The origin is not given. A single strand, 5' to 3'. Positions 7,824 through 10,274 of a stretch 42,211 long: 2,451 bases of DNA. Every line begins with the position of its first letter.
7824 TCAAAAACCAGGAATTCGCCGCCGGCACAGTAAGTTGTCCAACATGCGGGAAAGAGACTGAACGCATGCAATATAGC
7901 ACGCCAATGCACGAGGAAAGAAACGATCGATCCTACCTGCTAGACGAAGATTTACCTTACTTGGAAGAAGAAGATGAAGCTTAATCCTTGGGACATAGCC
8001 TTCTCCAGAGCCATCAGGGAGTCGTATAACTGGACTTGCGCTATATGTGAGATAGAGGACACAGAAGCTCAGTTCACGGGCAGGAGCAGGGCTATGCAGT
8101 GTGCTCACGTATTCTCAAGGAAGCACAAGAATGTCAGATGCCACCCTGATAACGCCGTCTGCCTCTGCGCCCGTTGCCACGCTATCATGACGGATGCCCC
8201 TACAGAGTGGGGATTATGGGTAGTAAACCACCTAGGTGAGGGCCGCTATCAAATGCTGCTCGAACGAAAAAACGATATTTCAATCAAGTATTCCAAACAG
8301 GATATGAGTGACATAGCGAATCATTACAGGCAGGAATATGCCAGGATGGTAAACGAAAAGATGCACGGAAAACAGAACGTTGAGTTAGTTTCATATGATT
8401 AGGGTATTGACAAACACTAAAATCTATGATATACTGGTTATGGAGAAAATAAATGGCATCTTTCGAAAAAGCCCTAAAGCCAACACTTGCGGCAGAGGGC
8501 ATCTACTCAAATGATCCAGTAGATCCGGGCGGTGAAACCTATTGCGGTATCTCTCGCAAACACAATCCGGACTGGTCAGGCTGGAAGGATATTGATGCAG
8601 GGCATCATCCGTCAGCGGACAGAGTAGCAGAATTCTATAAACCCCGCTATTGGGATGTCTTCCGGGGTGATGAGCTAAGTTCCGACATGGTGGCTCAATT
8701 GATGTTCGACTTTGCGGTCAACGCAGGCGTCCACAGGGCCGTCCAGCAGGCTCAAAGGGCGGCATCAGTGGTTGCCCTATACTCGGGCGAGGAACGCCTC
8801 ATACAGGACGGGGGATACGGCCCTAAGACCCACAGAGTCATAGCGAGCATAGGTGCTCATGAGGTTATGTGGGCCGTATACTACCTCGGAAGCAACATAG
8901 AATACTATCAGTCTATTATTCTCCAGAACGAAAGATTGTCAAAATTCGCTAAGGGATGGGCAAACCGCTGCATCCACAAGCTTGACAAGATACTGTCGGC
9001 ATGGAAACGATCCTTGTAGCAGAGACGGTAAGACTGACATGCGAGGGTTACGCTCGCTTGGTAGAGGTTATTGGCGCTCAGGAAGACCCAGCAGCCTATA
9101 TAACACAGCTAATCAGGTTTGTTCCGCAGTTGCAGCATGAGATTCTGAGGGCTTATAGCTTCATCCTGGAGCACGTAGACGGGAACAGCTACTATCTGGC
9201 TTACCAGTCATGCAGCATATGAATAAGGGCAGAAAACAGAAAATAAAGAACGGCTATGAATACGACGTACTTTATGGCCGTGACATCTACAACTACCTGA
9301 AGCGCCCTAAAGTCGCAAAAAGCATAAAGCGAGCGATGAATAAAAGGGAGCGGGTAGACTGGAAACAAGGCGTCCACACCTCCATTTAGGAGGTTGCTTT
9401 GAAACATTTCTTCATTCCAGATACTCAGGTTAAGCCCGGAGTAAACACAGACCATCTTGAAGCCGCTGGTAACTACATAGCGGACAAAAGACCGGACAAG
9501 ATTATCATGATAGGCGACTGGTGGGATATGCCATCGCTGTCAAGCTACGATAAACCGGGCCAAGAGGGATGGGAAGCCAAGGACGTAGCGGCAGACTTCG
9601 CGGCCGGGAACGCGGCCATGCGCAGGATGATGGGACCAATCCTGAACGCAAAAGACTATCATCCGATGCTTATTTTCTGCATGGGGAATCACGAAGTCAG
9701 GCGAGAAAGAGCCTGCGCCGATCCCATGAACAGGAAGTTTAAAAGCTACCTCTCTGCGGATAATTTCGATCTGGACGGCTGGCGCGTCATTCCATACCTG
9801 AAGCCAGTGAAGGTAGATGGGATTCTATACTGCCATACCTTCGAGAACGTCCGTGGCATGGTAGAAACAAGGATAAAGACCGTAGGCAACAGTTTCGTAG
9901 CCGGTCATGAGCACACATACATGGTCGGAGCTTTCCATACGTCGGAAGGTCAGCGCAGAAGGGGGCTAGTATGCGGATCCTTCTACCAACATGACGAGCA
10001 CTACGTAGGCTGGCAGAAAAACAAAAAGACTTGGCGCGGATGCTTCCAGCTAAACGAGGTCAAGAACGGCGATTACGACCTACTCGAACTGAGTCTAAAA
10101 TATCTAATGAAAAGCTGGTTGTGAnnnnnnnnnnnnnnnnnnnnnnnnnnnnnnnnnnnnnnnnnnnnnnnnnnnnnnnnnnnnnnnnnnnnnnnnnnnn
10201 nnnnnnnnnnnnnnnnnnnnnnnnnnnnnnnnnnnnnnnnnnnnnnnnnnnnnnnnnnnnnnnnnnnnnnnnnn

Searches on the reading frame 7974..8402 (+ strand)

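Call 13: search_protein_families(library=phrogs, proteins=[window:7974-8402:+], max_evalue=0.001)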
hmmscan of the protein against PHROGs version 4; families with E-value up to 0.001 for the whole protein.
window:7974-8402:+ (142 aa): 3 families
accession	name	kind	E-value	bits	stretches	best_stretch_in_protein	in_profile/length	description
phrog_5034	-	DNA, RNA and nucleotide metabolism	2.6e-16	61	1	6-131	18-136/138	NinG/ Rap DNA junction specific endonuclease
phrog_119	-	DNA, RNA and nucleotide metabolism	8.9e-05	22.5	1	11-131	195-309/443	HNH endonuclease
phrog_144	-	DNA, RNA and nucleotide metabolism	0.00018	22.2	1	10-79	75-139/175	HNH endonuclease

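Call 124: search_protein_families(library=pfam, proteins=[window:7974-8402:+], max_evalue=0.01)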
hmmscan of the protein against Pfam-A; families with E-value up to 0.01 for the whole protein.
window:7974-8402:+ (142 aa): 1 family
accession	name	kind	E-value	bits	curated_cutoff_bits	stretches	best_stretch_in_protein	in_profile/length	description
PF13391.12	HNH_2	-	0.00086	19.5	21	1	22-70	1-56/66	HNH endonuclease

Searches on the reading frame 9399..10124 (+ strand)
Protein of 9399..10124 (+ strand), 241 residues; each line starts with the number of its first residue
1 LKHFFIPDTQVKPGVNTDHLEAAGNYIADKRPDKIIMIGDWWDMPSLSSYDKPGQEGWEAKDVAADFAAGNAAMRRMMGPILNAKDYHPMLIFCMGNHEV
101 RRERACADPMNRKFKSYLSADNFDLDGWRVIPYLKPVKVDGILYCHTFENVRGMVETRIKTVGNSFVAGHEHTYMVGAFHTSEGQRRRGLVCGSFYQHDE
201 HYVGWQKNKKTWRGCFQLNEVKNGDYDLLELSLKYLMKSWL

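Call 13: search_protein_families(library=phrogs, proteins=[window:9399-10124:+], max_evalue=0.001)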
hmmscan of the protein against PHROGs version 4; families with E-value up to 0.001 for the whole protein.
window:9399-10124:+ (241 aa): 1 family
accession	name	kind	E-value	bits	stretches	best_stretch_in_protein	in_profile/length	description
phrog_221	-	other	7.1e-47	161.4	1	2-228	113-345/367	metallo-phosphoesterase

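Call 84: find_related_loci(query=window:9399-10124:+, collection=viral_contigs, flank=10000)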
Query window:9399-10124:+ (241 aa) in viral_contigs; peptide patterns used: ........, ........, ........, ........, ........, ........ (x = any residue, [..] = any of these).
27 stretches matched a pattern; 25 encode a relative of the query (tblastn E <= 1e-3); 25 distinct loci.
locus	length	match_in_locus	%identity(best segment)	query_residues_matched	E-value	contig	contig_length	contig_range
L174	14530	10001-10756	43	4-241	1e-65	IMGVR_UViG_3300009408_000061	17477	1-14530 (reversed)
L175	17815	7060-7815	43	4-241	1e-65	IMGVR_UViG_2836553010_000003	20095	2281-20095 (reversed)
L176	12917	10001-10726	43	2-241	3e-57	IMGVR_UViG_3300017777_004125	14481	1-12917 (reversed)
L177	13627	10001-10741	41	1-236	6e-57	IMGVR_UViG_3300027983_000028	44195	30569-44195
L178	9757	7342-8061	43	4-241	1e-56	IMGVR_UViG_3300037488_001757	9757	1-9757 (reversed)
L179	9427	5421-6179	41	1-240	2e-55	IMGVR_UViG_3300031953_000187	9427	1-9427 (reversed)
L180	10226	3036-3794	41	1-240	2e-55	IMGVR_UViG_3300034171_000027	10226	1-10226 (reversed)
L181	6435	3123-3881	41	1-240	7e-51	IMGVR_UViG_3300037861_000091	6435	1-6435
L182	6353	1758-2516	40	1-240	1e-49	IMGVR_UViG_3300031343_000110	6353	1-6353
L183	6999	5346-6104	40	1-240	1e-49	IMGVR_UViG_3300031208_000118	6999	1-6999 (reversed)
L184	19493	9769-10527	40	1-240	1e-49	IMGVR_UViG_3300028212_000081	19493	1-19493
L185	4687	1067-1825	40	1-240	1e-49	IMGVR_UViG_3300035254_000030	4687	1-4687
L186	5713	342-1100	38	1-240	2e-49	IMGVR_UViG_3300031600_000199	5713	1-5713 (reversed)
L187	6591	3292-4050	39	1-240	6e-49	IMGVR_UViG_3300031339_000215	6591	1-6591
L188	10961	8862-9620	39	1-240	7e-49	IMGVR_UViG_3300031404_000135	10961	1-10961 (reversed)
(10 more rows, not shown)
